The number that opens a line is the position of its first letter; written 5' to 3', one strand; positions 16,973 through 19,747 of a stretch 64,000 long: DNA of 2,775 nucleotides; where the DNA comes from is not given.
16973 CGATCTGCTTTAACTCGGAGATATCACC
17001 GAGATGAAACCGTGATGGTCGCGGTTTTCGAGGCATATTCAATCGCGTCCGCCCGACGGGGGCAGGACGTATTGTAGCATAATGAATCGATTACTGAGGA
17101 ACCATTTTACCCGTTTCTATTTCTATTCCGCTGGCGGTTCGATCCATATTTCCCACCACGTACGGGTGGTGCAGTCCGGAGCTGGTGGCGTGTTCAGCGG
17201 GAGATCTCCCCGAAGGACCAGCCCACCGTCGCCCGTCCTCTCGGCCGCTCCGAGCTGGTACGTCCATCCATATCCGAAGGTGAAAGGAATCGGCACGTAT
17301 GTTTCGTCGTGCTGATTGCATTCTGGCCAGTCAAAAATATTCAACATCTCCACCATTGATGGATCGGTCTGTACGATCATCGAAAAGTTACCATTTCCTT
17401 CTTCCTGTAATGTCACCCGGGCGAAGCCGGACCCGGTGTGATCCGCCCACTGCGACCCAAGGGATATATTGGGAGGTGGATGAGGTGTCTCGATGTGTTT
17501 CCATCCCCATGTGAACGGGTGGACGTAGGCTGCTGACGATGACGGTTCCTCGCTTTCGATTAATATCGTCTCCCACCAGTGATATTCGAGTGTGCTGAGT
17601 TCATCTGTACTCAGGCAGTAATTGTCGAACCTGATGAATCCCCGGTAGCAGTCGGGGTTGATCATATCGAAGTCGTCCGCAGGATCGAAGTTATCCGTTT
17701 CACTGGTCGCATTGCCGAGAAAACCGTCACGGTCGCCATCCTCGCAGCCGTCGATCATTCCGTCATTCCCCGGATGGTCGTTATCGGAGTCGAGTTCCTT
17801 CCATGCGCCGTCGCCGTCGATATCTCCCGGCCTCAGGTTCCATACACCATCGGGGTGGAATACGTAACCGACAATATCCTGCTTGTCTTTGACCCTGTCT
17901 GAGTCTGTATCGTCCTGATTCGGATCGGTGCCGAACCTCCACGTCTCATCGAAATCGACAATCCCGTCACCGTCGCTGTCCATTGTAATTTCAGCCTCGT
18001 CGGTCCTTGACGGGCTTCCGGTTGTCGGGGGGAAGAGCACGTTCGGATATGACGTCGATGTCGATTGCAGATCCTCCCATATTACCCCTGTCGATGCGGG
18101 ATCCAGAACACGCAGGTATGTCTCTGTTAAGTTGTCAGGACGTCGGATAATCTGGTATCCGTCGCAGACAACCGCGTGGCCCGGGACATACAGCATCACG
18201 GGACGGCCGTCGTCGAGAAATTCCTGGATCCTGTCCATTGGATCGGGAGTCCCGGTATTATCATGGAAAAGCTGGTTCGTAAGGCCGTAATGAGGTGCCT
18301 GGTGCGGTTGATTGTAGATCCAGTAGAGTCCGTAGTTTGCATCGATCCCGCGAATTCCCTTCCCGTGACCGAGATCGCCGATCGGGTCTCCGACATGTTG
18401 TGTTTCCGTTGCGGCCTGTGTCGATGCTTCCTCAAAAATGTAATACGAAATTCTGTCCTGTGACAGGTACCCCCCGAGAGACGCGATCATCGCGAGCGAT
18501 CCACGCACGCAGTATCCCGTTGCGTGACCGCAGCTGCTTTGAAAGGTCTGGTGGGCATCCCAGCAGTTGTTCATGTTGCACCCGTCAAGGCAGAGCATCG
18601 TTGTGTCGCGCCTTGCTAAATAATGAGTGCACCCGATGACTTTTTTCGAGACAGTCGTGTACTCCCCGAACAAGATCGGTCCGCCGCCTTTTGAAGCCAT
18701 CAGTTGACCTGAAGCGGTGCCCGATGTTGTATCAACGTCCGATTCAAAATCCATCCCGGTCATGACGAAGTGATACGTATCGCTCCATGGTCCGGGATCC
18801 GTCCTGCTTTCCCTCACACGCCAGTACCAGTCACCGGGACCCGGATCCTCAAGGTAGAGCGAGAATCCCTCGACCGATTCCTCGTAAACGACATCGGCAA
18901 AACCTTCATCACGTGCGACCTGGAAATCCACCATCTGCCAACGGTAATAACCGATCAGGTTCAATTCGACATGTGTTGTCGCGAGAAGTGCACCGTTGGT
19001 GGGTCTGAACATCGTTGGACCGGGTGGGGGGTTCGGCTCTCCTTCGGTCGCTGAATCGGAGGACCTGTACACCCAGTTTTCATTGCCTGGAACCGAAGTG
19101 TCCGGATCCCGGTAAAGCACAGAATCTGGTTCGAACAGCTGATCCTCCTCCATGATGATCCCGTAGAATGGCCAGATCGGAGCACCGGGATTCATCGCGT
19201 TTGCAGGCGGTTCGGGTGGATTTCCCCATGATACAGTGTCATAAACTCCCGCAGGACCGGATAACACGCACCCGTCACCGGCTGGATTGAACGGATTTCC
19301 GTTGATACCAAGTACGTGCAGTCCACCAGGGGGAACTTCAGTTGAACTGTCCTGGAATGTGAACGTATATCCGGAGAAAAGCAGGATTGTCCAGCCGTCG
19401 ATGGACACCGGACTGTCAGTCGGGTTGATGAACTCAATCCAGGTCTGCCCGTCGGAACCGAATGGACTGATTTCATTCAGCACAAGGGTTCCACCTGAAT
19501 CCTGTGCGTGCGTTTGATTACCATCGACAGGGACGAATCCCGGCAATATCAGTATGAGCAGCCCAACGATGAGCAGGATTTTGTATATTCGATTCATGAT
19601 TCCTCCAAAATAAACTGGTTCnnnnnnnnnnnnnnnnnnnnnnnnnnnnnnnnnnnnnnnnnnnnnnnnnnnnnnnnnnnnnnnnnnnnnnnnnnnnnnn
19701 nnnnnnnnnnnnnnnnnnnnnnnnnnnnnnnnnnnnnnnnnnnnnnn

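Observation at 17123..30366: Tandem array of five diverged secreted LTD + C39-like peptidase-like + Ca-repeat proteins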

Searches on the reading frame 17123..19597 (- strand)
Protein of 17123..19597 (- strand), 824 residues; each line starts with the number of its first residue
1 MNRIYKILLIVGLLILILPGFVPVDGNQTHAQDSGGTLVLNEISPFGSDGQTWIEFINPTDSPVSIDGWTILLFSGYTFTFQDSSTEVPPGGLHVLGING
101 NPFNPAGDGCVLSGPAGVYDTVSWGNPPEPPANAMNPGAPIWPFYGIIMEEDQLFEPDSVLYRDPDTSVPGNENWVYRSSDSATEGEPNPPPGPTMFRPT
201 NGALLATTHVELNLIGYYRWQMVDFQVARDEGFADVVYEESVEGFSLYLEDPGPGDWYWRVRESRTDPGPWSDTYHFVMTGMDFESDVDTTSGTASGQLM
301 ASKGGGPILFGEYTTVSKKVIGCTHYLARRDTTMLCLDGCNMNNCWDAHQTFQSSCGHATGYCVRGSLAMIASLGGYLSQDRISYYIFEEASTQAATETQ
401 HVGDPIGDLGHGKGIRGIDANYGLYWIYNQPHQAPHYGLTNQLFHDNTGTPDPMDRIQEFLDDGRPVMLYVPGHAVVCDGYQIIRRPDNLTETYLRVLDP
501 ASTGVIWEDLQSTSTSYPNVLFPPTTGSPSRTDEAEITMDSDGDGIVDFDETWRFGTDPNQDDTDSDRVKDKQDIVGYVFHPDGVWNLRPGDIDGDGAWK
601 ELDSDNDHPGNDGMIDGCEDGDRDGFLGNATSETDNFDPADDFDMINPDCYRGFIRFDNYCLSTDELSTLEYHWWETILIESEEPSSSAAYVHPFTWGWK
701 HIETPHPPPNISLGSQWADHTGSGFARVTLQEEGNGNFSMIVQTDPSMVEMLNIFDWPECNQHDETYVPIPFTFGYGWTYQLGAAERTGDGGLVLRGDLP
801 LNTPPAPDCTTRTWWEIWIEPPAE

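Call 3: search_protein_families(library=pfam, proteins=[window:17123-19597:-], max_evalue=1)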
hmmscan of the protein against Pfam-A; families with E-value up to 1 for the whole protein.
window:17123-19597:- (824 aa): 3 families
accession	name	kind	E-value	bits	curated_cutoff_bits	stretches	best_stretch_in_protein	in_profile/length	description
PF00932.25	LTD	-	2.1e-09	38.2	34.3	1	33-99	3-70/109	Lamin Tail Domain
PF13529.12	Peptidase_C39_2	-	0.018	16.1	24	1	362-483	15-132/143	Peptidase_C39 like family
PF01640.23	Peptidase_C10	-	0.029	15.1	26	1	443-482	131-175/194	Peptidase C10 family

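Call 4: search_protein_families(library=ncbifam, proteins=[window:17123-19597:-], max_evalue=1)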
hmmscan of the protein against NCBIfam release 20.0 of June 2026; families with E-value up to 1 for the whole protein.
window:17123-19597:- (824 aa): 0 families

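Call 7: search_solved_structures(query=A1, max_evalue=10, show_alignments=3)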
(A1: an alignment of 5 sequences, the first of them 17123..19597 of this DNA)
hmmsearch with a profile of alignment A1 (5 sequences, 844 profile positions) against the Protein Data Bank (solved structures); distinct sequences matched with E-value up to 10: 2.
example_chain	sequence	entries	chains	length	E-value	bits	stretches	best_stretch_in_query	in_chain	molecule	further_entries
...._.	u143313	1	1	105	2.9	8.8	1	556-618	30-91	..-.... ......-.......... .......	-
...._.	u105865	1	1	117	4.3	8.2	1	557-636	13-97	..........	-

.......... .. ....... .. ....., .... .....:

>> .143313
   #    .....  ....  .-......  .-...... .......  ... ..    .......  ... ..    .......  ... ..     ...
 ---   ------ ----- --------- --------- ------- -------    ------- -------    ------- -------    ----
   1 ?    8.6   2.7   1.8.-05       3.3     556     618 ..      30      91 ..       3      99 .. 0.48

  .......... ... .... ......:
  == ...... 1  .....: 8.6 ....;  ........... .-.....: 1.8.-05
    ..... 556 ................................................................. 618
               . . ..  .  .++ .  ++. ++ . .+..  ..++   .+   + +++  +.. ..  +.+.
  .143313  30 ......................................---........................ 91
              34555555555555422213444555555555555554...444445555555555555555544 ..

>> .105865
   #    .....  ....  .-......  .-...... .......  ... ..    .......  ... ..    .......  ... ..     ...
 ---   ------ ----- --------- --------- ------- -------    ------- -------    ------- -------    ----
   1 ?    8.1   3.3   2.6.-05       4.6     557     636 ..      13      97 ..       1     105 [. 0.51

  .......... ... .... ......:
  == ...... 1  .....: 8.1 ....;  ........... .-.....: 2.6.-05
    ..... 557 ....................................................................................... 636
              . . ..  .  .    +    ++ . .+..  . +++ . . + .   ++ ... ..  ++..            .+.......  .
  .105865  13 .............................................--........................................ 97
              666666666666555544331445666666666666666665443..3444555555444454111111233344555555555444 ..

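Call 20: predict_structure(alignment_id=A2)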
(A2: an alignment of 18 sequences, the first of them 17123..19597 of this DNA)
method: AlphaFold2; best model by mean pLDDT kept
length: 824 residues; sequences in the alignment: 18
mean_pLDDT: 80.7   pTM: 0.74
mean pLDDT of the five models: 80.7, 78.8, 77.0, 76.6, 76.0
residues with pLDDT >= 90: 249; 70-90: 434; 50-70: 93; < 50: 48
segments of 3 or more residues with pLDDT < 50: 17-34, 288-308, 445-451
pLDDT, mean of each block of 10 residues (from residue 1): 73 55 30 65 85 90 90 93 88 90 89 87 87 73 84 81 80 82 82 83 90 79 92 94 88 92 79 93 63 28 36 82 85 75 69 55 90 93 92 84 86 87 93 59 48 69 92 92 88 91 88 87 90 92 93 94 91 91 82 89 89 80 74 76 73 89 88 90 64 87 85 84 86 81 78 84 76 66 85 85 66 88 64
secondary structure, 60 per line:
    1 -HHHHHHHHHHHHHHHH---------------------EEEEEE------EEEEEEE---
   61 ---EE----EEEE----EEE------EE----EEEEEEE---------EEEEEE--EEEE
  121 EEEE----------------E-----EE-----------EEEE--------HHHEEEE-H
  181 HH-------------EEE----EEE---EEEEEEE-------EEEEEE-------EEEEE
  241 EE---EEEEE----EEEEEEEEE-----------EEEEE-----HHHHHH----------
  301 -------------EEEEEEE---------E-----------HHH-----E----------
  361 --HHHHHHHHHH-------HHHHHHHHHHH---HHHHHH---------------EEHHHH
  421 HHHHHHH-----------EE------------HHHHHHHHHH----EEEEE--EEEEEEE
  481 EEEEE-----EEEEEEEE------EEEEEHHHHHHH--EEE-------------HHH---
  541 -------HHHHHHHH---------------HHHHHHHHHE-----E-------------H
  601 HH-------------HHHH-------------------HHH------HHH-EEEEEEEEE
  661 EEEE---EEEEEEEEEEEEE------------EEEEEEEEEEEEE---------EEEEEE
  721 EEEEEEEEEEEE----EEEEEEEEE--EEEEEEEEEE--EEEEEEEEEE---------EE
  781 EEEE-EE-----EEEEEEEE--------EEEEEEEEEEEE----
elements in order (helices of 4 or more, strands of 3 or more residues): H2-17 E39-44 E51-57 E70-73 E78-80 E93-99 E109-114 E117-124 E160-163 E175-178 E196-198 E203-205 E209-215 E223-228 E236-242 E246-250 E255-263 E275-279 H285-290 E314-320 H363-372 H380-390 H394-399 H417-427 H453-462 E467-471 E474-485 E491-498 E505-509 H510-516 E519-521 H548-555 H571-579 H616-619 E652-664 E668-680 E693-705 E715-732 E737-745 E748-757 E760-769 E779-784 E793-800 E809-820
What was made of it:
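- On Lamin tail domain (PF00932): The region is all-beta in the model (call 20).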

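Call 24: fold_search(model_id=the predicted structure, library=pdb)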
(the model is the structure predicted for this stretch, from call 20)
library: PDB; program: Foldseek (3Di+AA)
matches with E <= 10: 1391; with E <= 0.001: 14
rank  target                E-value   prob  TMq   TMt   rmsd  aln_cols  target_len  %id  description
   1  4pln_D                1.0e-04  0.98  0.07  0.25  21.4       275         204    9  Crystal Structure of Chicken Netrin-1 (LN-LE3) complexed with mouse Neogenin (FN4-5) (released 2014-06-18)
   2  7mrq                  1.3e-04  0.99  0.11  0.23  20.0       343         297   10  Chicken CNTN4 FN1-FN3 domains with T751A, V752A, Y781A, E786A mutations (released 2022-01-05)
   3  3l5i                  1.3e-04  0.99  0.10  0.23  15.1       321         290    7  Crystal structure of FnIII domains of human GP130 (Domains 4-6) (released 2010-05-12)
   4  4pln_C                2.2e-04  0.97  0.07  0.25  20.8       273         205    9  Crystal Structure of Chicken Netrin-1 (LN-LE3) complexed with mouse Neogenin (FN4-5) (released 2014-06-18)
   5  9lc0_I                3.5e-04  0.87  0.10  0.06  19.8       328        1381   14  tail complex of mature phage N4 (released 2025-04-16)
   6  7ne1_B                3.7e-04  0.95  0.08  0.21  25.3       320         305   11  Structure of the complex between Netrin-1 and its receptor Neogenin (released 2021-03-31)
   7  5uv8_G                4.1e-04  0.96  0.09  0.25  18.4       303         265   12  Interleukin-3 Receptor Complex (released 2018-02-07)
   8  4plo_B                4.6e-04  1.00  0.11  0.36  10.5       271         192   10  Crystal Structure of chicken Netrin-1 (LN-LE3) in complex with mouse DCC (FN4-5) (released 2014-06-18)
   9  4bqc_A                4.9e-04  0.96  0.10  0.28  15.6       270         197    9  Crystal structure of the FN5 and FN6 domains of NEO1 bound to SOS (released 2013-06-12)
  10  1lqs_R                5.1e-04  0.96  0.10  0.27  13.9       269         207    8  CRYSTAL STRUCTURE OF HUMAN CYTOMEGALOVIRUS IL-10 BOUND TO SOLUBLE HUMAN IL-10R1 (released 2002-07-17)
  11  7ndg_B                5.1e-04  0.96  0.09  0.23  28.5       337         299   10  Cryo-EM structure of the ternary complex between Netrin-1, Neogenin and Repulsive Guidance Molecule B (released 2021-03-31)
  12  4bq8_A                7.8e-04  0.93  0.09  0.30  16.6       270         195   11  Crystal structure of the RGMB-NEO1 complex form 3 (released 2013-06-12)
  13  9l9p_S                8.3e-04  0.98  0.10  0.11  17.6       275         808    9  Cryo-EM structure of bacteriophage T1 tail tip complex (released 2025-03-12)
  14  5fmv_A                9.2e-04  0.98  0.09  0.20  15.3       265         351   13  Crystal structure of human CD45 extracellular region, domains d1-d4 (released 2016-03-23)
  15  5uwc_G                1.0e-03  0.99  0.13  0.32   9.4       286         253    9  Cytokine-receptor complex (released 2018-02-07)
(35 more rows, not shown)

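Call 51: list_cluster_members(proteins=[window:17123-19597:-, window:19622-22198:-, window:22376-24817:-, window:24845-27454:-, window:27691-30366:-, window:44836-47142:-, window:13298-14395:+])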
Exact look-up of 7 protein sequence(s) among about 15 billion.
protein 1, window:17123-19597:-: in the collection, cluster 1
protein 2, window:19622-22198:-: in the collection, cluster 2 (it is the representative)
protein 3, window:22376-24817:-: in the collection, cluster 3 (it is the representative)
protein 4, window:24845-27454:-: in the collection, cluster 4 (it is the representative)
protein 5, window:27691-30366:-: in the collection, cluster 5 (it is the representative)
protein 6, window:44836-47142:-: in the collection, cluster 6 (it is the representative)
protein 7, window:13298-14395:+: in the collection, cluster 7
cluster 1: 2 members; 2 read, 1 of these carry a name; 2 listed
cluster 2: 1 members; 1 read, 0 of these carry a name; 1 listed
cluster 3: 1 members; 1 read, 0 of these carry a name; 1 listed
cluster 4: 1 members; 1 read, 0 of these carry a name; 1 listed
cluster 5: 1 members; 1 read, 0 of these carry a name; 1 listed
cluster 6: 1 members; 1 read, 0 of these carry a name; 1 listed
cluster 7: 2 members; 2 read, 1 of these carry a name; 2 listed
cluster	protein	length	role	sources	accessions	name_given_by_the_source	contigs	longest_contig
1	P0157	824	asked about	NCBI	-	-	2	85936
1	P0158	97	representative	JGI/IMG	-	hypothetical protein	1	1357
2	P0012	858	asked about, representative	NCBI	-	-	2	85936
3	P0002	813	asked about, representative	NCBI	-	-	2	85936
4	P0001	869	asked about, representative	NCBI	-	-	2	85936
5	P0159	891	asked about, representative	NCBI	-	-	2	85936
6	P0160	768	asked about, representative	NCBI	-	-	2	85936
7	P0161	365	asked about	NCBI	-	-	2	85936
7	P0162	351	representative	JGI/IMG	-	twitching motility protein PilT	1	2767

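Call 59: search_protein_families(library=padloc, proteins=[window:17123-19597:-], max_evalue=0.01)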
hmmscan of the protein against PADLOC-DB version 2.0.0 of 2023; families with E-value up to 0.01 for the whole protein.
window:17123-19597:- (824 aa): 0 families

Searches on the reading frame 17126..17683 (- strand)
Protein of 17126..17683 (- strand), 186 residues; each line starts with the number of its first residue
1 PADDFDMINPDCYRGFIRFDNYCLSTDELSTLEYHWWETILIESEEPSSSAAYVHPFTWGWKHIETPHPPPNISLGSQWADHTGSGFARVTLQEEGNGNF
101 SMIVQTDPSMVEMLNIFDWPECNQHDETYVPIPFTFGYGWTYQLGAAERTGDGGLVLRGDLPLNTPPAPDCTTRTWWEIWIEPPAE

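Call 63: search_solved_structures(query=A5, max_evalue=10, show_alignments=0)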
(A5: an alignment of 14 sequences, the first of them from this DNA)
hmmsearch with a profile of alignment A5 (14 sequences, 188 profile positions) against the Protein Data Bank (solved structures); distinct sequences matched with E-value up to 10: 4.
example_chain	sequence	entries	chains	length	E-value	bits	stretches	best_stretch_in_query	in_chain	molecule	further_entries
6tpl_A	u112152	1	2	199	0.1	15.3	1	72-112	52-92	Intimin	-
8uaw_A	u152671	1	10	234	0.52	13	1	57-96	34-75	Shiga toxin II subunit B,6,7-dimethyl-8-ribityllumazine synthase 2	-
6fe4_A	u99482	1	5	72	0.75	12.4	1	56-93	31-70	Shiga-like toxin 2 subunit B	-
6u3u_C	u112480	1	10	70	1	12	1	55-93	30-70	Shiga toxin 2K subunit B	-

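Call 64: search_protein_families(library=pfam, alignment_id=A5, max_evalue=1)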
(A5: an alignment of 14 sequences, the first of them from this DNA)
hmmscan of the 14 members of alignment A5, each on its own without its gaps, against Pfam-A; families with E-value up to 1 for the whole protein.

A. member 1, seq(186 aa): 0 families

B. families by the number of members that match (of 14 scanned): 2 families
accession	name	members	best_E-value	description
PF13620.12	CarboxypepD_reg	1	0.095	Carboxypeptidase regulatory-like domain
PF22352.2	K319L-like_PKD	1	0.16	K319L-like, PKD domain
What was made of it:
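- The CTD has no detectable homolog (calls 63, 64), so its 'targeting' role is inferred only from its variability and from swaps elsewhere in the family.
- Tried and rejected: The CTD profile found no Pfam or PDB relative (calls 63, 64), so its fold family remains unknown.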
